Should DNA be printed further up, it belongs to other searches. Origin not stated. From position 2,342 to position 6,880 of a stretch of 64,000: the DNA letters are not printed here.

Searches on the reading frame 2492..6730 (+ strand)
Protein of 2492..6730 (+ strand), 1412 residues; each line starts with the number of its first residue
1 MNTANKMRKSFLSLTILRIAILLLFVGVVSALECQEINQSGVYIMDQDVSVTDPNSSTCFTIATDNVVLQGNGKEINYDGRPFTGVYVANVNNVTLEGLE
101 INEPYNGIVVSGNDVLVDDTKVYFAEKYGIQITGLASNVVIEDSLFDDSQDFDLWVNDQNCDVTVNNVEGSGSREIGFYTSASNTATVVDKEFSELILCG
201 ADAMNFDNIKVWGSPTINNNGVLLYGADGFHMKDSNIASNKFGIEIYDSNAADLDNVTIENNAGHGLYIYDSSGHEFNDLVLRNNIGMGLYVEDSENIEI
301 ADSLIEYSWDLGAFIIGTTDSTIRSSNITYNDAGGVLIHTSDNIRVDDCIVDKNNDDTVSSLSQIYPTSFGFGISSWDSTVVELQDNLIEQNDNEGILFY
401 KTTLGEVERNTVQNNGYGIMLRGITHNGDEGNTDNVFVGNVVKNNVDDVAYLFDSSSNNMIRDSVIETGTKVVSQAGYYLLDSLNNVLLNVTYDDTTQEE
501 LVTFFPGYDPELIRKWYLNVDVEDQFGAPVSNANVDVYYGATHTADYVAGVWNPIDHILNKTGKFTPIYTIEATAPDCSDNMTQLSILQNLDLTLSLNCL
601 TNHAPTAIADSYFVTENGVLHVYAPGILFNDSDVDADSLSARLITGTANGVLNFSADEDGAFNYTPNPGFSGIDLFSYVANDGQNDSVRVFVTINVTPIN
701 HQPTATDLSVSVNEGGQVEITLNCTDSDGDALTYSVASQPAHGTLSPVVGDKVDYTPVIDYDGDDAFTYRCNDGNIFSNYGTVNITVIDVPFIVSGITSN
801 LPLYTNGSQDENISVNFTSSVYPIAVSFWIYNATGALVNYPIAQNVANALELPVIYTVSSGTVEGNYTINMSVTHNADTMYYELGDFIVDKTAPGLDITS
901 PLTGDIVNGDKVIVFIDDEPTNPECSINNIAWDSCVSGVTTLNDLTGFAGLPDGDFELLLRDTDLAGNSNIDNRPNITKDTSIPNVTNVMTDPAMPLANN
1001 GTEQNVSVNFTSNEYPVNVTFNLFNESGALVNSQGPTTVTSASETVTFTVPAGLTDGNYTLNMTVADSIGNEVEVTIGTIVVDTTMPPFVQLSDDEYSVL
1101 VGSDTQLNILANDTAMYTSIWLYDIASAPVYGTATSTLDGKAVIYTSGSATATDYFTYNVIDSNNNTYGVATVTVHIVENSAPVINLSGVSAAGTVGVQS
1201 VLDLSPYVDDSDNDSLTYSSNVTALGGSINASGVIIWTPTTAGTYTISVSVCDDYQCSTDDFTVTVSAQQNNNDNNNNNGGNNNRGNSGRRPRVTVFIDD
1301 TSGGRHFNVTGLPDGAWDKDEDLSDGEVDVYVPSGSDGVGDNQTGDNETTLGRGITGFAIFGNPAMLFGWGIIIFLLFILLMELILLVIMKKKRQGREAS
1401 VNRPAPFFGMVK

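Call 73: search_protein_families(library=pfam, proteins=[window:2492-6730:+], max_evalue=0.001)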
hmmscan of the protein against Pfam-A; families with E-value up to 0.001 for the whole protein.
window:2492-6730:+ (1412 aa): 9 families
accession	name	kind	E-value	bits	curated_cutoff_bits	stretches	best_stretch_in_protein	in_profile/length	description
PF17963.7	Big_9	-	8.4e-38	129.6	23.6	4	602-695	1-89/89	Bacterial Ig domain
PF13229.12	Beta_helix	-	1.9e-31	109.3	25.9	3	243-402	2-147/158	Right handed beta helix region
PF17803.7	Cadherin_4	-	1.3e-21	77.3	25.1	2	692-746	3-62/71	Bacterial cadherin-like domain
PF17892.7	Cadherin_5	-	5.3e-21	74.7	26.5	2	601-697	1-98/98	Cadherin-like domain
PF05048.19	NosD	-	2.6e-15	56.9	23.6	3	215-355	14-150/212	Periplasmic copper-binding protein (NosD)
PF19077.6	Big_13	-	2.9e-07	31.4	27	1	1036-1084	52-102/102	Bacterial Ig-like domain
PF07495.19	Y_Y_Y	-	1e-06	28.9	26.6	0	1231-1265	26-61/65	Y_Y_Y domain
PF13750.12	Big_3_3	-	1.7e-05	25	27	0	1158-1274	21-136/157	Bacterial Ig-like domain (group 3)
PF16184.11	Cadherin_3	-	0.00055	20.3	25.5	0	710-746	9-50/106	Cadherin-like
